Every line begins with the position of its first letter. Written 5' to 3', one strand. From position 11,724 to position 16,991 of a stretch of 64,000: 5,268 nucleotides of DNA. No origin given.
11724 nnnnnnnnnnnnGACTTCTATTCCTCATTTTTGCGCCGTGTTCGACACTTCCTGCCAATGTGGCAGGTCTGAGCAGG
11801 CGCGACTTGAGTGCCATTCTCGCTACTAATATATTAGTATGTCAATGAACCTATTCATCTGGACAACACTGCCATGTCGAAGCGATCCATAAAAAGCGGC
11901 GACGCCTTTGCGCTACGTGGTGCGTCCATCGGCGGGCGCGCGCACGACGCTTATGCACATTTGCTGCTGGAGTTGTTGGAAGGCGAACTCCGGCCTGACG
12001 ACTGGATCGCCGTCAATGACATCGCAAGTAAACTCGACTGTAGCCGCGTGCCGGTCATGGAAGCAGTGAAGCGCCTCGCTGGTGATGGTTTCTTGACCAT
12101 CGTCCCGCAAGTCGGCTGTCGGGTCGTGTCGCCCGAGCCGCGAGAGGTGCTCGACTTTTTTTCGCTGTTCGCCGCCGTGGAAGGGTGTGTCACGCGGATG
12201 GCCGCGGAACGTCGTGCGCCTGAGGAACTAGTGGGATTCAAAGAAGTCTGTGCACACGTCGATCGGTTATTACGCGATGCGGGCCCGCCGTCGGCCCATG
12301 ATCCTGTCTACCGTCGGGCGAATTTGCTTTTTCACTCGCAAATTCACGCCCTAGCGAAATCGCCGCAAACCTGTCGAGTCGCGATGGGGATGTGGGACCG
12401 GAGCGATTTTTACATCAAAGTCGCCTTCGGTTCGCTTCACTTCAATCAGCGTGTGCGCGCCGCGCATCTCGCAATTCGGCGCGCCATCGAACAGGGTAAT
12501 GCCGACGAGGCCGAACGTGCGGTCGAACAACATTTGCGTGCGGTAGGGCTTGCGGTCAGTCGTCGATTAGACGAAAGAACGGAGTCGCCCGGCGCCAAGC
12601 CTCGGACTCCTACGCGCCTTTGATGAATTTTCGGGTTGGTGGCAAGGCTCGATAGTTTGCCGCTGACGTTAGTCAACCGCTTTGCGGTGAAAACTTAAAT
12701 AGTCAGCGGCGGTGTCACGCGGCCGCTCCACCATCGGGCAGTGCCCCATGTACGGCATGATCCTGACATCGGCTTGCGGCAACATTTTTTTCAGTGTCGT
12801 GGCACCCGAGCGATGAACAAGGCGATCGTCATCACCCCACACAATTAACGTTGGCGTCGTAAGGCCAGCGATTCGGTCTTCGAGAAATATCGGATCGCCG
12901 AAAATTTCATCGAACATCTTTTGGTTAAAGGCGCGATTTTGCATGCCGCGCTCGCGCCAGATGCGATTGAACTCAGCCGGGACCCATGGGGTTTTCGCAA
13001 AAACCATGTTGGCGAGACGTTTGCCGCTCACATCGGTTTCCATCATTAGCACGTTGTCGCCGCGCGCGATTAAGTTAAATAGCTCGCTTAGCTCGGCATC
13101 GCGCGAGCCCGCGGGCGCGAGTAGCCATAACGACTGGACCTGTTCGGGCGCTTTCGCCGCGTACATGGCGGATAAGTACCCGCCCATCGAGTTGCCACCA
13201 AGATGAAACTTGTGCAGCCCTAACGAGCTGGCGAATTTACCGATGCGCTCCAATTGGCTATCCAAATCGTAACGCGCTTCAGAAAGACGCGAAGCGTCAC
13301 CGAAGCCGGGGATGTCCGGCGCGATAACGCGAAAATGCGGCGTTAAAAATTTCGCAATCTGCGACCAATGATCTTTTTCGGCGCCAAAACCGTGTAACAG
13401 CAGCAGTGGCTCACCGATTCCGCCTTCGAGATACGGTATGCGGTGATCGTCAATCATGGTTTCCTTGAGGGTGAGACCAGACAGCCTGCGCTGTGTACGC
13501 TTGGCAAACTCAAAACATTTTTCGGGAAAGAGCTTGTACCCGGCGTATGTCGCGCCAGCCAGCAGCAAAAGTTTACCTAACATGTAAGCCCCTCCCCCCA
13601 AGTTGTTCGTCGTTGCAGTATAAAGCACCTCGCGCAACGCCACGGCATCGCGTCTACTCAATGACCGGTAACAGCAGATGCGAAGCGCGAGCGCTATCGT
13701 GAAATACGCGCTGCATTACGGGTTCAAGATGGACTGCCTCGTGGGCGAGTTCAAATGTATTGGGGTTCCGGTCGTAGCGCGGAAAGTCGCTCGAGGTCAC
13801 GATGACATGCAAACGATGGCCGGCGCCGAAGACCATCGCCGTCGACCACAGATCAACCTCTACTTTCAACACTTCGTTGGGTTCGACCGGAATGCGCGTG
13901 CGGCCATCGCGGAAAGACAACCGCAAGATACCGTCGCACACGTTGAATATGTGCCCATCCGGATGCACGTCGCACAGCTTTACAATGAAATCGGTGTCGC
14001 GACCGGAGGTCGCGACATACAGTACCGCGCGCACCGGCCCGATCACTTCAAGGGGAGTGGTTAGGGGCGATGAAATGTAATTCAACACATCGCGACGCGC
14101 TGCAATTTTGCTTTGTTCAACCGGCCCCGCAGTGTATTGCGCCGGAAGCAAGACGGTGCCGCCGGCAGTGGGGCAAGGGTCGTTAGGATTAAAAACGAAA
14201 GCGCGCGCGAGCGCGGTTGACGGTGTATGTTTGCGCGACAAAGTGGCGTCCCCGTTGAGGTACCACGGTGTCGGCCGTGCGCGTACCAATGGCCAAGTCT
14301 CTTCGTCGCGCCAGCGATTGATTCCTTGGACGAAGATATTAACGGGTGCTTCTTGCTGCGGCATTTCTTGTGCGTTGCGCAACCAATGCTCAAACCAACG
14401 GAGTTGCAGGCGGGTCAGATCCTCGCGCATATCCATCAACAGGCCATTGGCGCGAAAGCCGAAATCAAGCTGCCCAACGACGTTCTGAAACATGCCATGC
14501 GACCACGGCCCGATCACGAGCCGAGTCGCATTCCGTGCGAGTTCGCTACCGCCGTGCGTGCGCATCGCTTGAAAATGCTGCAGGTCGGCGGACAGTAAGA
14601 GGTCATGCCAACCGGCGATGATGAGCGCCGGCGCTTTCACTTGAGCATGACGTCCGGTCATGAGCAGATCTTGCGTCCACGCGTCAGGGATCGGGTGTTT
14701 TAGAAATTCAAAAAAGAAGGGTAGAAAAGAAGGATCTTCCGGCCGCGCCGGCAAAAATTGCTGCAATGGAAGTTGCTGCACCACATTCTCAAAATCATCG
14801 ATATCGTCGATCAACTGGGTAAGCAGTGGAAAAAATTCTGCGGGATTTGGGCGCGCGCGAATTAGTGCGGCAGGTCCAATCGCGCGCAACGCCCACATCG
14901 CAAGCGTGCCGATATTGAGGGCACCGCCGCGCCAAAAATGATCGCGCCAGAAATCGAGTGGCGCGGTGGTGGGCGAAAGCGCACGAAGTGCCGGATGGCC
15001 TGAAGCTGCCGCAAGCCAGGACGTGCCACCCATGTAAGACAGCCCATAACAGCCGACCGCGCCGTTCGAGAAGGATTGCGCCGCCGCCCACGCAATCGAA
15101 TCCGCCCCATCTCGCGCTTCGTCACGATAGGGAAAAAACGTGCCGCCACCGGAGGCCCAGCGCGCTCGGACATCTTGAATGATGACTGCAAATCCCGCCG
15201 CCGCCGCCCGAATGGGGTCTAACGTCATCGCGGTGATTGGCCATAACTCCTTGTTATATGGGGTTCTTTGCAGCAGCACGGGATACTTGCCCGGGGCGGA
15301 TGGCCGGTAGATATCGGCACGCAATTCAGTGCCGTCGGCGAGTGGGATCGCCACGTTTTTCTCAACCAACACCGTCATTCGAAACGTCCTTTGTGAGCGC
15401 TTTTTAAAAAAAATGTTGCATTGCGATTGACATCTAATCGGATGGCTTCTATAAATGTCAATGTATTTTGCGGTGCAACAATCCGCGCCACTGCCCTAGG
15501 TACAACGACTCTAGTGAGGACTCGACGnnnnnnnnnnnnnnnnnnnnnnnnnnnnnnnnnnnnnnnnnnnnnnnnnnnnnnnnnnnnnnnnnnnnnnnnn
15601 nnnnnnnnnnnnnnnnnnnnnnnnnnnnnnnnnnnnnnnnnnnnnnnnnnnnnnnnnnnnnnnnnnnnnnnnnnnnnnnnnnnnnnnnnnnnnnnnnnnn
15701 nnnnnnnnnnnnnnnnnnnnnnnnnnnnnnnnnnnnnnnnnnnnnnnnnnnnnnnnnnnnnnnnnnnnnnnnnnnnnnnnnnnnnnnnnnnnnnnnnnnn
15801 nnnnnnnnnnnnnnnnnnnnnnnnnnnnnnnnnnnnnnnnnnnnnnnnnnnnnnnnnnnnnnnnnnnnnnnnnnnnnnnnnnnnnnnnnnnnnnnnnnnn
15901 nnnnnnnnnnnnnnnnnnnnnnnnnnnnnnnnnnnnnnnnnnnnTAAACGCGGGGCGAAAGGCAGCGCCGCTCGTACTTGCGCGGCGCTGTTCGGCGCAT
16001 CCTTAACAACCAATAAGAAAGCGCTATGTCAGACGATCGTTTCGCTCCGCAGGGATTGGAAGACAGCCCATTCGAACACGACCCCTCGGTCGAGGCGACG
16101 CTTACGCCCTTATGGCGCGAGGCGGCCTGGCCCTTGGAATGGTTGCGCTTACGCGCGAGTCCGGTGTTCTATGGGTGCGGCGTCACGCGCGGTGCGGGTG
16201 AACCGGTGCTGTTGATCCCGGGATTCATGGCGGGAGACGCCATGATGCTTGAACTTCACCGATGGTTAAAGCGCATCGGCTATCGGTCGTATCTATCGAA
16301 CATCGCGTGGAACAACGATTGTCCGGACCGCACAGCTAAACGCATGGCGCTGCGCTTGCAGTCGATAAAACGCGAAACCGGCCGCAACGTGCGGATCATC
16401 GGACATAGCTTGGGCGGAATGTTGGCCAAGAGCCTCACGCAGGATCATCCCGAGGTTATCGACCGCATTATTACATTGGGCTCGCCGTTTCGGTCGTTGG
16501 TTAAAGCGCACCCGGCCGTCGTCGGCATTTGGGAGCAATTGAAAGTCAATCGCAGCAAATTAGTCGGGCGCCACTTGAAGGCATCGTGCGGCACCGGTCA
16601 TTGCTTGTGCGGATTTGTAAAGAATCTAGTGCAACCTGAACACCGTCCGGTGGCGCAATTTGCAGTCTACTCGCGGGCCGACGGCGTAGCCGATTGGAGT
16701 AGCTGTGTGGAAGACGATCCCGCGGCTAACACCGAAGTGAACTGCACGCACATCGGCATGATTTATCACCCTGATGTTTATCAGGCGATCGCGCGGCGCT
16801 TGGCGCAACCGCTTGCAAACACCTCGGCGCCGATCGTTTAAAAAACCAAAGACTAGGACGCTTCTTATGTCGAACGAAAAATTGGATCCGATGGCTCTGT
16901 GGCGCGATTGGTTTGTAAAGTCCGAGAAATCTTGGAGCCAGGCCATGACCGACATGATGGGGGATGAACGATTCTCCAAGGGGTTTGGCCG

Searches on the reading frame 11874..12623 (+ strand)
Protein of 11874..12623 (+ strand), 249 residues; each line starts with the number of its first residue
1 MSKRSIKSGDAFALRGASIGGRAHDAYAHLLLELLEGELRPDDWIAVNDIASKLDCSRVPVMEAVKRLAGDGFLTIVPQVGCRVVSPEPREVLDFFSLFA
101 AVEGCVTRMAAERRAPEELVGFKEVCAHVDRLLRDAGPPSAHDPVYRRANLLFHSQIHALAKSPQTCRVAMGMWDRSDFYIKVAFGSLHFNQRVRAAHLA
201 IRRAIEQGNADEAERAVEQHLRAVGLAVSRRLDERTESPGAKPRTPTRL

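Call 3: search_protein_families(library=pfam, proteins=[window:11874-12623:+])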
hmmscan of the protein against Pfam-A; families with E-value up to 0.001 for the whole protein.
window:11874-12623:+ (249 aa): 2 families
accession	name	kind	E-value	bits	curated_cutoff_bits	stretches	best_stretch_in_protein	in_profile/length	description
PF07729.17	FCD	-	1.2e-15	58.4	24.3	1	96-222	3-124/125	FCD domain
PF00392.27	GntR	-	2.4e-12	46.7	27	1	25-84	4-64/64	Bacterial regulatory proteins, gntR family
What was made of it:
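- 11874..12623 (+): GntR/FCD-family transcriptional regulator, divergent from the catabolic genes. Pfam GntR plus FCD (call 3).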

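Call 4: search_protein_families(library=ncbifam, proteins=[window:11874-12623:+])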
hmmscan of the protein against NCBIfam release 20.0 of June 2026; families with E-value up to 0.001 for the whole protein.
window:11874-12623:+ (249 aa): 7 families
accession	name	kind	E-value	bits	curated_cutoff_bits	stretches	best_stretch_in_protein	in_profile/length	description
TIGR03338.1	phnR_burk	equivalog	8e-13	48.5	271.5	1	33-222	23-207/212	phosphonate utilization associated transcriptional regulator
NF008576.0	PRK11534.1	equivalog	9.5e-09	35.2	218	1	23-221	9-210/225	DNA-binding transcriptional regulator CsiR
NF003011.0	PRK03837.1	subfamily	8.5e-08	32.1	260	1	65-224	77-229/241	transcriptional regulator NanR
TIGR02018.2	his_ut_repres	equivalog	0.00013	21.4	220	1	29-91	7-70/226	histidine utilization transcriptional repressor HutC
NF008504.0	PRK11414.1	equivalog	0.00022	21.1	225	1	34-177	24-162/221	GntR family transcriptional regulator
NF007741.0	PRK10421.1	equivalog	0.00037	19.9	311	0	191-234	196-238/262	transcriptional regulator LldR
NF007001.0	PRK09464.1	equivalog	0.0008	19.1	330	0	33-75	22-65/254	pyruvate dehydrogenase complex transcriptional repressor PdhR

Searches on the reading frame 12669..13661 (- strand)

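Call 3: search_protein_families(library=pfam, proteins=[window:12669-13661:-])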
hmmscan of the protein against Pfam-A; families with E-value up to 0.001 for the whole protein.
window:12669-13661:- (330 aa): 5 families
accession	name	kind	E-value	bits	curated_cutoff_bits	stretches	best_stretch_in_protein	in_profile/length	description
PF00561.26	Abhydrolase_1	-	4.9e-33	115.2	25.8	1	85-314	2-245/245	alpha/beta hydrolase fold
PF12697.13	Abhydrolase_6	-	2e-24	87.9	26.3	1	86-319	1-216/217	Alpha/beta hydrolase family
PF12146.15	Hydrolase_4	-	7.4e-17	61.9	27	1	86-307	7-232/239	Serine aminopeptidase, S33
PF12695.13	Abhydrolase_5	-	6.6e-05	23.2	27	0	148-209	55-118/164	Alpha/beta hydrolase family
PF09752.15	ABHD18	-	0.00031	20.4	21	0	145-184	170-209/351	Alpha/beta hydrolase domain containing 18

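Call 4: search_protein_families(library=ncbifam, proteins=[window:12669-13661:-])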
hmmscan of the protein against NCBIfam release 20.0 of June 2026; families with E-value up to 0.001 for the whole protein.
window:12669-13661:- (330 aa): 29 families (the best 25 are shown)
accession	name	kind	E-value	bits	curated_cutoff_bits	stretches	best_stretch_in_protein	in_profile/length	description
NF011457.0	PRK14875.1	equivalog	1.4e-31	109.8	307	2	61-185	108-233/372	acetoin dehydrogenase dihydrolipoyllysine-residue acetyltransferase subunit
NF050089.1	i_nPHAscl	equivalog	2.5e-24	85.9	300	2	74-187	8-121/288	intracellular short-chain-length polyhydroxyalkanoate depolymerase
NF051488.1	bifunc_PcaDC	exception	5.6e-24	85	390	1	84-321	13-246/375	bifunctional 3-oxoadipate enol-lactonase/4-carboxymuconolactone decarboxylase PcaDC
TIGR03695.1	menH_SHCHC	equivalog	1.8e-21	76.7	208.55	1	84-180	3-101/252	2-succinyl-6-hydroxy-2,4-cyclohexadiene-1-carboxylate synthase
NF045632.1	hydroxlase_HsaD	equivalog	5.6e-20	71.4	400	2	63-186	12-140/290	4,5:9,10-diseco-3-hydroxy-5,9,17-trioxoandrosta-1(10),2-diene-4-oate hydrolase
TIGR01738.1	bioH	equivalog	1.5e-18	67.4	206.95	2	84-183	5-98/245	pimeloyl-ACP methyl ester esterase BioH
TIGR03343.1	biphenyl_bphD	equivalog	5.2e-18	65.2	462.15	1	63-312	10-267/282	2-hydroxy-6-oxo-6-phenylhexa-2,4-dienoate hydrolase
TIGR02427.1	protocat_pcaD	equivalog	1.4e-17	64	255.85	2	85-184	15-113/251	3-oxoadipate enol-lactonase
NF052614.1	AB_fold_OlsI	equivalog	4.4e-17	62.5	385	1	83-315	17-245/272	ornithine lipid biosynthesis O-acyltransferase OlsI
TIGR03611.1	RutD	equivalog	1e-16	61.1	238.5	1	86-324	16-254/258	pyrimidine utilization protein D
TIGR01250.1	pro_imino_pep_2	subfamily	1.2e-14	54.6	167.65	1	81-180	23-126/288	proline iminopeptidase-family hydrolase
TIGR03056.1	bchO_mg_che_rel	equivalog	2.6e-14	52.9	172.55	1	83-172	28-117/278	alpha/beta fold hydrolase BchO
NF002938.0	PRK03592.1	equivalog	3.2e-14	53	241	1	64-181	11-127/298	haloalkane dehalogenase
NF051487.1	bifunc_PcaCD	exception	1.6e-12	47.2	430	1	83-180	172-268/413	bifunctional 4-carboxymuconolactone decarboxylase/3-oxoadipate enol-lactonase PcaCD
NF002873.0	PRK03204.1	equivalog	1e-11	44.7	466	1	73-178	24-129/286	haloalkane dehalogenase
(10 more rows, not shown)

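Call 27: search_protein_families(library=ncbifam, proteins=[window:12669-13661:-], max_evalue=0.00001)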
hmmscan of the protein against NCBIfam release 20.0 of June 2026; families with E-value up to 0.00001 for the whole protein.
window:12669-13661:- (330 aa): 24 families
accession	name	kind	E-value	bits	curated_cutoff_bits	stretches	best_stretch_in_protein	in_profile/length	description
NF011457.0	PRK14875.1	equivalog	1.4e-31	109.8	307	1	61-185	108-233/372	acetoin dehydrogenase dihydrolipoyllysine-residue acetyltransferase subunit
NF050089.1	i_nPHAscl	equivalog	2.5e-24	85.9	300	1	74-187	8-121/288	intracellular short-chain-length polyhydroxyalkanoate depolymerase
NF051488.1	bifunc_PcaDC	exception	5.6e-24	85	390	1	84-321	13-246/375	bifunctional 3-oxoadipate enol-lactonase/4-carboxymuconolactone decarboxylase PcaDC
TIGR03695.1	menH_SHCHC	equivalog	1.8e-21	76.7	208.55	1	84-180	3-101/252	2-succinyl-6-hydroxy-2,4-cyclohexadiene-1-carboxylate synthase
NF045632.1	hydroxlase_HsaD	equivalog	5.6e-20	71.4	400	1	63-186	12-140/290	4,5:9,10-diseco-3-hydroxy-5,9,17-trioxoandrosta-1(10),2-diene-4-oate hydrolase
TIGR01738.1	bioH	equivalog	1.5e-18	67.4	206.95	1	84-183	5-98/245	pimeloyl-ACP methyl ester esterase BioH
TIGR03343.1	biphenyl_bphD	equivalog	5.2e-18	65.2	462.15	1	63-312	10-267/282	2-hydroxy-6-oxo-6-phenylhexa-2,4-dienoate hydrolase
TIGR02427.1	protocat_pcaD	equivalog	1.4e-17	64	255.85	1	85-184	15-113/251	3-oxoadipate enol-lactonase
NF052614.1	AB_fold_OlsI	equivalog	4.4e-17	62.5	385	1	83-315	17-245/272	ornithine lipid biosynthesis O-acyltransferase OlsI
TIGR03611.1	RutD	equivalog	1e-16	61.1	238.5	1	86-324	16-254/258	pyrimidine utilization protein D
TIGR01250.1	pro_imino_pep_2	subfamily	1.2e-14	54.6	167.65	1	81-180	23-126/288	proline iminopeptidase-family hydrolase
TIGR03056.1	bchO_mg_che_rel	equivalog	2.6e-14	52.9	172.55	1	83-172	28-117/278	alpha/beta fold hydrolase BchO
NF002938.0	PRK03592.1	equivalog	3.2e-14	53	241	1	64-181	11-127/298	haloalkane dehalogenase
NF051487.1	bifunc_PcaCD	exception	1.6e-12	47.2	430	1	83-180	172-268/413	bifunctional 4-carboxymuconolactone decarboxylase/3-oxoadipate enol-lactonase PcaCD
NF002873.0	PRK03204.1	equivalog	1e-11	44.7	466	1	73-178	24-129/286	haloalkane dehalogenase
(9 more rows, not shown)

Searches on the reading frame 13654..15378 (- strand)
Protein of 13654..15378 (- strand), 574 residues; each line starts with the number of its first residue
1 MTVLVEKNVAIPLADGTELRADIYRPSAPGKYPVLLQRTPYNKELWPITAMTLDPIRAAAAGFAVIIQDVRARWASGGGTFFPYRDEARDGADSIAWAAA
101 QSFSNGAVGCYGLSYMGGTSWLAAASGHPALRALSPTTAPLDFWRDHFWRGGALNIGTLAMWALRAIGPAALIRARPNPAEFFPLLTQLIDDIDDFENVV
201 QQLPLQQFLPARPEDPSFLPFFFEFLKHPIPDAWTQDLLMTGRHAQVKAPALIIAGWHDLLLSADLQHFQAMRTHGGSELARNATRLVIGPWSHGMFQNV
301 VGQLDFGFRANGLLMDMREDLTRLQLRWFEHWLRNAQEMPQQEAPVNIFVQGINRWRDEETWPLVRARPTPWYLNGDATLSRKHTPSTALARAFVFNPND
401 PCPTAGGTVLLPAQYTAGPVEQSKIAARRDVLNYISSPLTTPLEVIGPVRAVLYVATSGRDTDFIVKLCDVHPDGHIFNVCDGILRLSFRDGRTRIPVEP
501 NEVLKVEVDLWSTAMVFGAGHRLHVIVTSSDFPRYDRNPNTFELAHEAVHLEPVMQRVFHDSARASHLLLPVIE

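Call 3: search_protein_families(library=pfam, proteins=[window:13654-15378:-])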
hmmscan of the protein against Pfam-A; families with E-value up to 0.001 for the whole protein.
window:13654-15378:- (574 aa): 2 families
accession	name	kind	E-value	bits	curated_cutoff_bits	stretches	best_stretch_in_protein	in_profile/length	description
PF02129.25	Peptidase_S15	-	8.1e-51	173.6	23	1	15-295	1-261/262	X-Pro dipeptidyl-peptidase (S15 family)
PF08530.16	PepX_C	-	4.2e-40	138.4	22.5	1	341-568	4-216/217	X-Pro dipeptidyl-peptidase C-terminal non-catalytic domain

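Call 4: search_protein_families(library=ncbifam, proteins=[window:13654-15378:-])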
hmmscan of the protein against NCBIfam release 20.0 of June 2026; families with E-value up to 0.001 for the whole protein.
window:13654-15378:- (574 aa): 2 families
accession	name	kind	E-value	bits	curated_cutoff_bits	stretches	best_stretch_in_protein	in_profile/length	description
TIGR00976.1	CocE_NonD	subfamily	3.8e-120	402.5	66.3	1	15-573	5-548/550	CocE/NonD family hydrolase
NF003780.0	PRK05371.1-1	subfamily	9.5e-14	50.7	642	1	318-536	356-561/594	Xaa-Pro dipeptidyl-peptidase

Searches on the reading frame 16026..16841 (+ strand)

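Call 15: search_protein_families(library=pfam, proteins=[window:16026-16841:+], max_evalue=0.001)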
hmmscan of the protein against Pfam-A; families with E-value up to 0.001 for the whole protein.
window:16026-16841:+ (271 aa): 5 families
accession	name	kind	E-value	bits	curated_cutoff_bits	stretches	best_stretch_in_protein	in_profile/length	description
PF07819.20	PGAP1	-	5.8e-08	33.2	24.3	1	111-160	82-134/233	PGAP1-like alpha/beta domain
PF01674.24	Lipase_2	-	8.2e-06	25.9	20.3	1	111-223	65-179/219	Lipase (class 2)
PF00561.26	Abhydrolase_1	-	1e-05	25.8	25.8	1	121-158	70-109/245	alpha/beta hydrolase fold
PF12146.15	Hydrolase_4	-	8.5e-05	22.4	27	1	115-160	71-116/239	Serine aminopeptidase, S33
PF02089.21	Palm_thioest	-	0.00025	21.3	26.8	1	73-162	16-117/254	Palmitoyl protein thioesterase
